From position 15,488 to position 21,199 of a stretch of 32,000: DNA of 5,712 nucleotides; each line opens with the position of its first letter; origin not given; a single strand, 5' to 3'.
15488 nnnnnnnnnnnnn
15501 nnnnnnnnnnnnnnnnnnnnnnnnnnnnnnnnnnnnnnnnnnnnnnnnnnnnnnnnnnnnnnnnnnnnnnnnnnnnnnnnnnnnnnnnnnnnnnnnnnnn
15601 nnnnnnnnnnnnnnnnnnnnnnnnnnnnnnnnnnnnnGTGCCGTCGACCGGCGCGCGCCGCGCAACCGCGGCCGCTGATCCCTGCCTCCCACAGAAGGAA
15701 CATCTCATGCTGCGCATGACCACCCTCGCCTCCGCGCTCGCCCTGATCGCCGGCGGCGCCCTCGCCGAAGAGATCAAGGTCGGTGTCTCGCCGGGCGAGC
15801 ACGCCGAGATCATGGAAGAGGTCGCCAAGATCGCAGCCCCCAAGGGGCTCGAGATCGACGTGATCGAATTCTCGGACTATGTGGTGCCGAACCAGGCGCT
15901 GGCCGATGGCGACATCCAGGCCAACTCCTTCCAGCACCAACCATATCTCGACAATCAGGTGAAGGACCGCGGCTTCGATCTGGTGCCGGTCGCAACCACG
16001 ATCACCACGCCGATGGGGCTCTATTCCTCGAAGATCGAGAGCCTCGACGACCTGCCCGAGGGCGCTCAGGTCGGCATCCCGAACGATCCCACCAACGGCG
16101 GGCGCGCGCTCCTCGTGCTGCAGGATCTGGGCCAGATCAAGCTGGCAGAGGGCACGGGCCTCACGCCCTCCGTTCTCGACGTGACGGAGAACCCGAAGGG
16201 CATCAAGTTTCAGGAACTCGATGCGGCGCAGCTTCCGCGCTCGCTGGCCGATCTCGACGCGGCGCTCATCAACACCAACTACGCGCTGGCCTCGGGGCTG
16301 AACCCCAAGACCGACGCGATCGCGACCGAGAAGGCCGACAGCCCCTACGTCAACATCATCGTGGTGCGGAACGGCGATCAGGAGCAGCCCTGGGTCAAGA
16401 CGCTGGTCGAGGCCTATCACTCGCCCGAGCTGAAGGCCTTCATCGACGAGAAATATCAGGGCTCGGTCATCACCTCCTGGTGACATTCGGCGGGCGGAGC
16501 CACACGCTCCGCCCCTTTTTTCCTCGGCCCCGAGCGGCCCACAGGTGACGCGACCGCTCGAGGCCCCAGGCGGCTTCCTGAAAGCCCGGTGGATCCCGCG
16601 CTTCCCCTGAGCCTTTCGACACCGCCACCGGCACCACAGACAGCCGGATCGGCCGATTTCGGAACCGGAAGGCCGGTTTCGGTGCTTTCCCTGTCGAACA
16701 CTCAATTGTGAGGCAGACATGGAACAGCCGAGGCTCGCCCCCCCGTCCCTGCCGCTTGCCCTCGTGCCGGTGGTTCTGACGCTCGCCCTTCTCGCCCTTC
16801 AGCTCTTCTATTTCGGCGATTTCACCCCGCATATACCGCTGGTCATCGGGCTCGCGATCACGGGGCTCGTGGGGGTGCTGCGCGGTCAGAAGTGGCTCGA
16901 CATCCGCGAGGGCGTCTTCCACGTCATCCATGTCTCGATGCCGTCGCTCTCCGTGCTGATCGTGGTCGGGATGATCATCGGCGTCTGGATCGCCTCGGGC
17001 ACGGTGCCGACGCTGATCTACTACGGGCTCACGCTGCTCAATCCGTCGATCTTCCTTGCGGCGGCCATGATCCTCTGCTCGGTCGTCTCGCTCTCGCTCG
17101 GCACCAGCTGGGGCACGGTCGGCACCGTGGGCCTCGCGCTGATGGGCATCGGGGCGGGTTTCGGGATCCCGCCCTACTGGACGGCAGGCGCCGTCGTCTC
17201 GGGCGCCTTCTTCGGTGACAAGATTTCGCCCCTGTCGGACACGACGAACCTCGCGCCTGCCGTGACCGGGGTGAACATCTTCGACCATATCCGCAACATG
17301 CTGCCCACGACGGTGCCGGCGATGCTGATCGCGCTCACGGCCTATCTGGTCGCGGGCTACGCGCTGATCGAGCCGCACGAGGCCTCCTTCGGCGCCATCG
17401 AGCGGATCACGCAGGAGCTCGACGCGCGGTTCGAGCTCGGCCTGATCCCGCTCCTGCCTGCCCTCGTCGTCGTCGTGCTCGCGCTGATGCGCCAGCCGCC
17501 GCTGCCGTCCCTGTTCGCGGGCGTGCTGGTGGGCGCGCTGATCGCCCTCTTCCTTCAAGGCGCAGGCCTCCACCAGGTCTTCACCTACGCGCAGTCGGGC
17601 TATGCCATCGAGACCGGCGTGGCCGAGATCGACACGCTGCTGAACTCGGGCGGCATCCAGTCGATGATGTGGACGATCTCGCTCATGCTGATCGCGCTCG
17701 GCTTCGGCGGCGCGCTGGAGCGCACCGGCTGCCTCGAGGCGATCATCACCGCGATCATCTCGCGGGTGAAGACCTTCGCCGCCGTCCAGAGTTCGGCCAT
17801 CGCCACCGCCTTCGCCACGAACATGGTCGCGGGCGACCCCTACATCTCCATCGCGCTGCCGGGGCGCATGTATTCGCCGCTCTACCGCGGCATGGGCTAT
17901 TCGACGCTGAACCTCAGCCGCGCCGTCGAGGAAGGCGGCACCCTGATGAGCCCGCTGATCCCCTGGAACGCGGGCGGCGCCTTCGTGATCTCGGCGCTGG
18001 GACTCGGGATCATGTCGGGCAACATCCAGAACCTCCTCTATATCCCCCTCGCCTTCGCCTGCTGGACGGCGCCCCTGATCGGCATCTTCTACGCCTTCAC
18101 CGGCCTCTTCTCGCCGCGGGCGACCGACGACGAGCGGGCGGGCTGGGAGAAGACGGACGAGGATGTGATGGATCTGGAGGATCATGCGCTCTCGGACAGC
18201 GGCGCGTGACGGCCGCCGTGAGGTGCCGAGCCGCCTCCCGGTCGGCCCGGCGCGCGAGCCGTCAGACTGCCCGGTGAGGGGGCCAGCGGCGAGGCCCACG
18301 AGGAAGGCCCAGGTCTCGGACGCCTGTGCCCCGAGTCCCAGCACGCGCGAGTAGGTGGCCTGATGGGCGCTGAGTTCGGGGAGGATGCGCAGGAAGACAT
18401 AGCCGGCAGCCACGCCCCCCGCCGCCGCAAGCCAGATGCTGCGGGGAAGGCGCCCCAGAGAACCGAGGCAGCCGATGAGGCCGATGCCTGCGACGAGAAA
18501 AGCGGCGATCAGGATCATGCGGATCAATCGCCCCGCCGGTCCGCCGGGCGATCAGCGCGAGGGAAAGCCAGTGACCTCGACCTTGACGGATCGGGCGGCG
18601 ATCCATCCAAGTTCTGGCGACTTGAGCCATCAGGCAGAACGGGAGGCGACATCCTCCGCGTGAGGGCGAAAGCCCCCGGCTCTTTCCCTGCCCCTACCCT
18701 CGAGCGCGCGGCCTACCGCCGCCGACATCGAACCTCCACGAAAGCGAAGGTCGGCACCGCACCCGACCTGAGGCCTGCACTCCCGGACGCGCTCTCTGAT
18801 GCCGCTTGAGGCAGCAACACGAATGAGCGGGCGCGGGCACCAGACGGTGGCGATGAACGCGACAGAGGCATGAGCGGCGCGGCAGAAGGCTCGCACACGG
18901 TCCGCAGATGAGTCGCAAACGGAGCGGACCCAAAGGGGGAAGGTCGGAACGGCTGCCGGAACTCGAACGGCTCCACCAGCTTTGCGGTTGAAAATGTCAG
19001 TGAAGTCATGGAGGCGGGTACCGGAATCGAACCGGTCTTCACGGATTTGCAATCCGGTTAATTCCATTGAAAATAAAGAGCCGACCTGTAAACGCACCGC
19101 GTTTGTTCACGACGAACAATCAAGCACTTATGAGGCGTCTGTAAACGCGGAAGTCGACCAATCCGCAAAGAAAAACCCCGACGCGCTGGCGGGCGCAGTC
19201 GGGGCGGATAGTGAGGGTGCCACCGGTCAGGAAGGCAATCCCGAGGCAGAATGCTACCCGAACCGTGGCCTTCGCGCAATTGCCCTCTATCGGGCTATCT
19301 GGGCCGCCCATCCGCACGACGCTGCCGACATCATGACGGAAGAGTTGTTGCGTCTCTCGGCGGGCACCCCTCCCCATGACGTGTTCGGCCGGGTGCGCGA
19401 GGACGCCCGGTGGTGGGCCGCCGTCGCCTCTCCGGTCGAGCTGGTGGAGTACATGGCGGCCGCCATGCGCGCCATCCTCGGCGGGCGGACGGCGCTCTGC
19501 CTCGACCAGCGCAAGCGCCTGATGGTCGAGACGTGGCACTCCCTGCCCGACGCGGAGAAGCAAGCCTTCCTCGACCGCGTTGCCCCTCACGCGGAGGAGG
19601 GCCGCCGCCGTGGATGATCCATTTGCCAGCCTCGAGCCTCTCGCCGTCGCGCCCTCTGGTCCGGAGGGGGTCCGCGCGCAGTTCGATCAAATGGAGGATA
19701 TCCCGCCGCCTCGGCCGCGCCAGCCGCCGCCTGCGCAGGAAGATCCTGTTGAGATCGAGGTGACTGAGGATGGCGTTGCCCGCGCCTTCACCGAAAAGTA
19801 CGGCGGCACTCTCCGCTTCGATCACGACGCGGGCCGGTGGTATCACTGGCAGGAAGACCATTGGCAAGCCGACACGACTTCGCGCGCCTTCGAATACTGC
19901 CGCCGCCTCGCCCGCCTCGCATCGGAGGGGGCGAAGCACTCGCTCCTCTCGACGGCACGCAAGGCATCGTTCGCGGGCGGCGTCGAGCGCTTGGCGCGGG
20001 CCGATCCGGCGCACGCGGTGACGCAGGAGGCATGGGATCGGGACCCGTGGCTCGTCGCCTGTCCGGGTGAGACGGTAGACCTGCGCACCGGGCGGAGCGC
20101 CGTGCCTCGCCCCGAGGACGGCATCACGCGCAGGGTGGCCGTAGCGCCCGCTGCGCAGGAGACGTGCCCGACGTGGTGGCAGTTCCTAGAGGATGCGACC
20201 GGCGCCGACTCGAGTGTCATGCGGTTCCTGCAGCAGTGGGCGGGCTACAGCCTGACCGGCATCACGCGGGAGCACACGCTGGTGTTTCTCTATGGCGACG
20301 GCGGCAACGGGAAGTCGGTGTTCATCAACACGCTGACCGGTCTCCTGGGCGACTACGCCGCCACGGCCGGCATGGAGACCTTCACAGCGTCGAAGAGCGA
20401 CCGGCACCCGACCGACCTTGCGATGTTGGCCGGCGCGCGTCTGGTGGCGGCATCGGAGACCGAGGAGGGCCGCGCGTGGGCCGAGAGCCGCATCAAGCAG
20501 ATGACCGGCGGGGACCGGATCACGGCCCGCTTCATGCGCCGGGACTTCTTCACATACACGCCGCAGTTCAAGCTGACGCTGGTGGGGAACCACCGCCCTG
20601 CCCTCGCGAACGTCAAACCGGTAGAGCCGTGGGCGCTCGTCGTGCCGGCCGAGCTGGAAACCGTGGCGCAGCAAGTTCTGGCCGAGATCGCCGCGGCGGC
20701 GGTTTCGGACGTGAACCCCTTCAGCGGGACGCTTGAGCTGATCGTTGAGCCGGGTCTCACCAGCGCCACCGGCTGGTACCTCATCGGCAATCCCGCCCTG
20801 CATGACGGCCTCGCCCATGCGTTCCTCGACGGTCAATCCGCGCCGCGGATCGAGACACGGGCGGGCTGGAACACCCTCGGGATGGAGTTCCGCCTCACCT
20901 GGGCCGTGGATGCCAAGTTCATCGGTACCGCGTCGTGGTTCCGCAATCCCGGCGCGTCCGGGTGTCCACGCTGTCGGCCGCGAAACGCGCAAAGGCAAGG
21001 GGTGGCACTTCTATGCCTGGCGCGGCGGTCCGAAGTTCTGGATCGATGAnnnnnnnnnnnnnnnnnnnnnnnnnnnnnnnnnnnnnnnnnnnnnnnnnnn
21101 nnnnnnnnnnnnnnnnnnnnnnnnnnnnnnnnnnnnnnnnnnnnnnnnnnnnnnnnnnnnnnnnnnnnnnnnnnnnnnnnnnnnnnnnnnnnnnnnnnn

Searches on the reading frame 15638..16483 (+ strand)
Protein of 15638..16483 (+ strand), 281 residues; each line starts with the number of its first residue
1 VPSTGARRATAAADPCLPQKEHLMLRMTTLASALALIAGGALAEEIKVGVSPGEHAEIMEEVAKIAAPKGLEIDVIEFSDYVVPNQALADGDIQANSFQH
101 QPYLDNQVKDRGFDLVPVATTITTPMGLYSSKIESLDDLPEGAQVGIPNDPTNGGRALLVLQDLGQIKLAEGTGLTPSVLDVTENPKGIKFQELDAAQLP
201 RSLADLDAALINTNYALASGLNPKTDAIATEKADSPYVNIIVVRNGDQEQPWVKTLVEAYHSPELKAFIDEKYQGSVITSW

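Call 41: search_protein_families(library=pfam, proteins=[window:15638-16483:+], max_evalue=0.00001)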
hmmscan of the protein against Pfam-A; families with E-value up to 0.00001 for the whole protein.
window:15638-16483:+ (281 aa): 1 family
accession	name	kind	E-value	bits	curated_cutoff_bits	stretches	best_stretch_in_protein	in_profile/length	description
PF03180.19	Lipoprotein_9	-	3.2e-95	318.2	27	1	46-281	1-236/236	NlpA lipoprotein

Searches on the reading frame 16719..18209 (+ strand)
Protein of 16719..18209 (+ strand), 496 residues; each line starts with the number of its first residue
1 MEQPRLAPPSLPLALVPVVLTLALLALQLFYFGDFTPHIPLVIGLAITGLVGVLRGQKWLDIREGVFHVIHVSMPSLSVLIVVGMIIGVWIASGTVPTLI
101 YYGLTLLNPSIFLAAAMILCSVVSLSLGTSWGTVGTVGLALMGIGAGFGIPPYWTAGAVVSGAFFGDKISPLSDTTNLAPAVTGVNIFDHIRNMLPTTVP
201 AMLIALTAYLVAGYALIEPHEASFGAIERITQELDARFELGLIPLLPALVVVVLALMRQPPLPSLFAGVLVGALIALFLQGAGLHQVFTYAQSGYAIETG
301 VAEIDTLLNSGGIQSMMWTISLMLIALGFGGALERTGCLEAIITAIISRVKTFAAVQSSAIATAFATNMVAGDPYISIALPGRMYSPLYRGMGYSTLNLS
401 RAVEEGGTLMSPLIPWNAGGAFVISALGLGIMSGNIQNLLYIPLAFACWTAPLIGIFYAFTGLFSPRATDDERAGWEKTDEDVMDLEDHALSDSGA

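Call 41: search_protein_families(library=pfam, proteins=[window:16719-18209:+], max_evalue=0.00001)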
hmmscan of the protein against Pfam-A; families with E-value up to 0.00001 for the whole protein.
window:16719-18209:+ (496 aa): 1 family
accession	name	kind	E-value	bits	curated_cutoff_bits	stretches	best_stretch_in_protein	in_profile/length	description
PF03553.21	Na_H_antiporter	-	5.6e-62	210.2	23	2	162-463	1-303/303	Na+/H+ antiporter family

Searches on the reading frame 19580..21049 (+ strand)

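Call 63: search_protein_families(library=pfam, proteins=[window:19580-21049:+], max_evalue=0.001)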
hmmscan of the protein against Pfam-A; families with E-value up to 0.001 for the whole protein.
window:19580-21049:+ (489 aa): 3 families
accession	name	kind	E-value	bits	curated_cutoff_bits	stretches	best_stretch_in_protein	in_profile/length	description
PF08706.16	D5_N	-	1.2e-25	91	22.4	1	67-207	1-144/145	D5 N terminal like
PF19263.5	DUF5906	-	9.3e-12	46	27.6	1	237-342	1-105/114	Family of unknown function (DUF5906)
PF25209.1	Phage_capsid_4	-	1.4e-09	39.1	27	1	329-440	149-244/262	Phage capsid protein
